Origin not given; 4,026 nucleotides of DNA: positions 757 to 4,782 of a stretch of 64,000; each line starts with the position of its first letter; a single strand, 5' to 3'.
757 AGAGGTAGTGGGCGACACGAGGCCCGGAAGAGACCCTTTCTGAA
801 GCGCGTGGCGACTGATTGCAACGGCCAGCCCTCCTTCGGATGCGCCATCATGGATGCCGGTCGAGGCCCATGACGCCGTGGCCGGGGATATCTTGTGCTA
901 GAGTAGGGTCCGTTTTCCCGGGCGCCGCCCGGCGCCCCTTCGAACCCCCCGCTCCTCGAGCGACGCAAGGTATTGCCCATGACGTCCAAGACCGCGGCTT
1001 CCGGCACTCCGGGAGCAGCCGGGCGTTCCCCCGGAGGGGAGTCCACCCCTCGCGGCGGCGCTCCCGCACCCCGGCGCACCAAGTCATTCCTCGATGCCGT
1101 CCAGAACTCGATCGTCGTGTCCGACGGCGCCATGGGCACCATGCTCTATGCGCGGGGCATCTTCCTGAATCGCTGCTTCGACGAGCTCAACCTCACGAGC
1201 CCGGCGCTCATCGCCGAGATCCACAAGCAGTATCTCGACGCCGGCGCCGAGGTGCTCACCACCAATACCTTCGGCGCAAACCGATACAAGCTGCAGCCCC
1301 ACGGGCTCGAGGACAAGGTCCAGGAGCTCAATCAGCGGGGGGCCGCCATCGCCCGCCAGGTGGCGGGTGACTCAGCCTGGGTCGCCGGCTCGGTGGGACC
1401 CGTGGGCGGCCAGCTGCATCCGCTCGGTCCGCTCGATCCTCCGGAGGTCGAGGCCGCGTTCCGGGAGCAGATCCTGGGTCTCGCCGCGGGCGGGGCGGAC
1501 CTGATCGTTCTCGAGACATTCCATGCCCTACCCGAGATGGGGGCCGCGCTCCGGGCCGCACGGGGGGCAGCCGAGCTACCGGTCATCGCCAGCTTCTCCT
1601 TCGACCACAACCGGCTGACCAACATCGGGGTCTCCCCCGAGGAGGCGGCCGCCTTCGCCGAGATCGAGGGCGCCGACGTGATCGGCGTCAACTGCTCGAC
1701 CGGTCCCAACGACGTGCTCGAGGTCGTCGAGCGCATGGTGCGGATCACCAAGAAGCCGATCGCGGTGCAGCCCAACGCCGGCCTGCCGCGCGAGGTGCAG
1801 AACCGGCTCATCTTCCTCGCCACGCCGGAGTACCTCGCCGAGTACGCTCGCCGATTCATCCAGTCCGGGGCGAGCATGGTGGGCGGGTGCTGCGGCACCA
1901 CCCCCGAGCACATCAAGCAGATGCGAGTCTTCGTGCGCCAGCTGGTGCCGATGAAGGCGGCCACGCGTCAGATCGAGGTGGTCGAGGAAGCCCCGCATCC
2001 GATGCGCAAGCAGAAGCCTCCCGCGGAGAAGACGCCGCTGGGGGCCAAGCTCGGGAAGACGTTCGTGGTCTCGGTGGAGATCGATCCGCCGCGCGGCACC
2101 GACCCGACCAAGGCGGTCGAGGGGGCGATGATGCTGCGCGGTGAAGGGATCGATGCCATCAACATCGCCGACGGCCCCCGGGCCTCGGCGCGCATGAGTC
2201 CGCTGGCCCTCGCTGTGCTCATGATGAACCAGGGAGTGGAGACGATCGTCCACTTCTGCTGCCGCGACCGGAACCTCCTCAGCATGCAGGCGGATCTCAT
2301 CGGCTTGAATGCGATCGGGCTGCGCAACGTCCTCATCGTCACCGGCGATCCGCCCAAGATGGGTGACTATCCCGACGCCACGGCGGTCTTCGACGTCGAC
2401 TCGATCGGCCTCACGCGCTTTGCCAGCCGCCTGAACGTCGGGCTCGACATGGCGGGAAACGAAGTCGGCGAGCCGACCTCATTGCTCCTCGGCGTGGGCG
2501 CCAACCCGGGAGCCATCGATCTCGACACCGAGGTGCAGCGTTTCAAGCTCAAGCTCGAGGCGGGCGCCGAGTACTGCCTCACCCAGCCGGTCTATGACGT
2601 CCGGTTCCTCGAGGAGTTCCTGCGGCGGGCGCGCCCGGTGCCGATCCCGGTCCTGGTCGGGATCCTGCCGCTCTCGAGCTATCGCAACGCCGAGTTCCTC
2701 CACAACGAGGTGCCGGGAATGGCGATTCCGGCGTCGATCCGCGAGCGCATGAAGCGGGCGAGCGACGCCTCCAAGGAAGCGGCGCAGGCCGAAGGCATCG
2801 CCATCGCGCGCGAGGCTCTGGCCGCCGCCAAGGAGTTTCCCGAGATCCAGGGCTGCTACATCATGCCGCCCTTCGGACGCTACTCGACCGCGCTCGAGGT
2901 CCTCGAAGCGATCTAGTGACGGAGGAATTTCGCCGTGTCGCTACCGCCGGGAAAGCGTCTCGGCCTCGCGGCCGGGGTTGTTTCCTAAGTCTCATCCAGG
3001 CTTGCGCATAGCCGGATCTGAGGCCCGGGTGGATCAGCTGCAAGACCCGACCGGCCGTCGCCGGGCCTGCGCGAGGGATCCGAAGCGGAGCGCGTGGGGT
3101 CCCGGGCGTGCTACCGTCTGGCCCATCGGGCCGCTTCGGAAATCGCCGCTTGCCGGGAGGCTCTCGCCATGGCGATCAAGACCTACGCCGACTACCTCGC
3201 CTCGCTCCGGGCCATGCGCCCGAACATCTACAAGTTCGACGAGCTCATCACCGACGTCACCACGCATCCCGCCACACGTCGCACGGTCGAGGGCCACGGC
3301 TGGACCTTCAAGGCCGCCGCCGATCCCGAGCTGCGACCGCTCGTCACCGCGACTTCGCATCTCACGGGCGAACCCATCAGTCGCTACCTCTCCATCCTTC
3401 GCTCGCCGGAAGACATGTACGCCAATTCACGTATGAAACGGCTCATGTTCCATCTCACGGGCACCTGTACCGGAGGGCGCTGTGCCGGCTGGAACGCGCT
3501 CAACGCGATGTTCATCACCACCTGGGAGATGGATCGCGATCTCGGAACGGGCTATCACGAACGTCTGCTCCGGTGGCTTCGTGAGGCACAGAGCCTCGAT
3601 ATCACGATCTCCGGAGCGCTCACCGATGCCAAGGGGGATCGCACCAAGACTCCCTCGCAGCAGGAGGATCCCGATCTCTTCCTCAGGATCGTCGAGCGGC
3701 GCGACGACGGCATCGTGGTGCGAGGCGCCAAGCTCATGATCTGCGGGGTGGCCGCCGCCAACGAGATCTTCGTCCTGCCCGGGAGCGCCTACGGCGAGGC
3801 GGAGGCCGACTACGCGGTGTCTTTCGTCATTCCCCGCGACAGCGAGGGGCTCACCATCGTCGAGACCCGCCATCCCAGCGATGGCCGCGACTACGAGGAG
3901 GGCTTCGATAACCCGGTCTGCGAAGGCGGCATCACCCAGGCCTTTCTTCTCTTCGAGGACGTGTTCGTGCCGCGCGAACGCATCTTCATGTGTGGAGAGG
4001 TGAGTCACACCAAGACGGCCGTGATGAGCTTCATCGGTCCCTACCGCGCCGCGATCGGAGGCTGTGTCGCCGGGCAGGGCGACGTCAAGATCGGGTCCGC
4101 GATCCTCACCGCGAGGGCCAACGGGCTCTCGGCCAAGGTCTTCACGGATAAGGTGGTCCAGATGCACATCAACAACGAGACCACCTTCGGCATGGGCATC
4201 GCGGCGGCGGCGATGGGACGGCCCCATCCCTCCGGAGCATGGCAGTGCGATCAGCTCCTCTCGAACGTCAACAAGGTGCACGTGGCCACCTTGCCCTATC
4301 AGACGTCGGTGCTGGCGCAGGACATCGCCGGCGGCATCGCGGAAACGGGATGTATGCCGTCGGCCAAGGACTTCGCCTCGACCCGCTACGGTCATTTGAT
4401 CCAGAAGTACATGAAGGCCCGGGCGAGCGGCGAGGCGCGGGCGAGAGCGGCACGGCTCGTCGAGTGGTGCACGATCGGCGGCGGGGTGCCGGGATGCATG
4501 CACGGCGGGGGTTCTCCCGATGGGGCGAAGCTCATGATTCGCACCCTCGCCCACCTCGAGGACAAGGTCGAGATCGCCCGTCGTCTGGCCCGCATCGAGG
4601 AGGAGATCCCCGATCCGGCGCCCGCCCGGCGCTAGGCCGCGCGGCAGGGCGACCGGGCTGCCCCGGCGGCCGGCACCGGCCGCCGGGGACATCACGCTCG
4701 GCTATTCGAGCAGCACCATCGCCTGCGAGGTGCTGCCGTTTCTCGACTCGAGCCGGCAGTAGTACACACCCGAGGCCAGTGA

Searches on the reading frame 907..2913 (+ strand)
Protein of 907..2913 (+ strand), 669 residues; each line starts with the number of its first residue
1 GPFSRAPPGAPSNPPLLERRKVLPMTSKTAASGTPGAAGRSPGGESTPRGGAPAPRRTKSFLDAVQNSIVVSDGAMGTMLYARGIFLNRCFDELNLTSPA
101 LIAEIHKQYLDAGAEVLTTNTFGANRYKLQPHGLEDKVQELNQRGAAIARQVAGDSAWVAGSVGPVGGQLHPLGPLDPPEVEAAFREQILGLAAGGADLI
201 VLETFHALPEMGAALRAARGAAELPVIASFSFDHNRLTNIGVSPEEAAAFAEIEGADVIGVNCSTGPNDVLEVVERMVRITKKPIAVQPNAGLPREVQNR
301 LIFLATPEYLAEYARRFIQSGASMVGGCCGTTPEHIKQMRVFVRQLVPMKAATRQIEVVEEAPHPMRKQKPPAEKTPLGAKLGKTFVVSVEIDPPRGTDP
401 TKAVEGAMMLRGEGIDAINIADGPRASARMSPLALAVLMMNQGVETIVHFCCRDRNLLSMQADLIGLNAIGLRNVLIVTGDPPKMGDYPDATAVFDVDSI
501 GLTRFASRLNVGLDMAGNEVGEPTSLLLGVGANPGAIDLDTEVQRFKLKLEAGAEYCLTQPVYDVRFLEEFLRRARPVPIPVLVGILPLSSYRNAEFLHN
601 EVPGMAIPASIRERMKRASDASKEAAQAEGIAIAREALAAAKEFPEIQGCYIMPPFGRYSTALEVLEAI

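Call 89: search_protein_families(library=pfam, proteins=[window:907-2913:+], max_evalue=0.0001)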
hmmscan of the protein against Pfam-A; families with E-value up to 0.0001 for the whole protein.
window:907-2913:+ (669 aa): 2 families
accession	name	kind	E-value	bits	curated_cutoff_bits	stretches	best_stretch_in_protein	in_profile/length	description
PF02574.22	S-methyl_trans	-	1.1e-72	245.7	22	1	70-340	1-280/283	Homocysteine S-methyltransferase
PF02219.23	MTHFR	-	1.2e-29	104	24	1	384-639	9-258/287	Methylenetetrahydrofolate reductase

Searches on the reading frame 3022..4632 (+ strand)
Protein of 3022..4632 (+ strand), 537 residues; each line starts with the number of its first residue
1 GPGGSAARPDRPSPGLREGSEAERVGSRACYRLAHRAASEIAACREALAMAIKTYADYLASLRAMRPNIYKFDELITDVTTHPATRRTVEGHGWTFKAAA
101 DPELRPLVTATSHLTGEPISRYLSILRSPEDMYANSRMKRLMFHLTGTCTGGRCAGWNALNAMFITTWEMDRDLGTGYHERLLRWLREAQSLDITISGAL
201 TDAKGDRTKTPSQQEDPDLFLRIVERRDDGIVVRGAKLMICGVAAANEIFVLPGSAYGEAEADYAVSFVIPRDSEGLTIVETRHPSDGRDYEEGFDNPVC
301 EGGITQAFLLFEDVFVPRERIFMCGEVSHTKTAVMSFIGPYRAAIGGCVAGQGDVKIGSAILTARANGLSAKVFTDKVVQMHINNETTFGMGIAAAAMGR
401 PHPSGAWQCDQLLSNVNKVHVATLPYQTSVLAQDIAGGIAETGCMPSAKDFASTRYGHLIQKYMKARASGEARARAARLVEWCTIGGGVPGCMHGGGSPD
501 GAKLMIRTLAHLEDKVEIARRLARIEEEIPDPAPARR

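Call 89: search_protein_families(library=pfam, proteins=[window:3022-4632:+], max_evalue=0.0001)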
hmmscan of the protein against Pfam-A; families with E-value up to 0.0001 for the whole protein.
window:3022-4632:+ (537 aa): 2 families
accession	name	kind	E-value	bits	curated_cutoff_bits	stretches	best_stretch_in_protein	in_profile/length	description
PF11794.13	HpaB_N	-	3.5e-80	269.9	35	1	54-323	1-270/270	4-hydroxyphenylacetate 3-hydroxylase N terminal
PF03241.18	HpaB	-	8.9e-36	123.4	25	1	341-523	12-201/202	4-hydroxyphenylacetate 3-hydroxylase C terminal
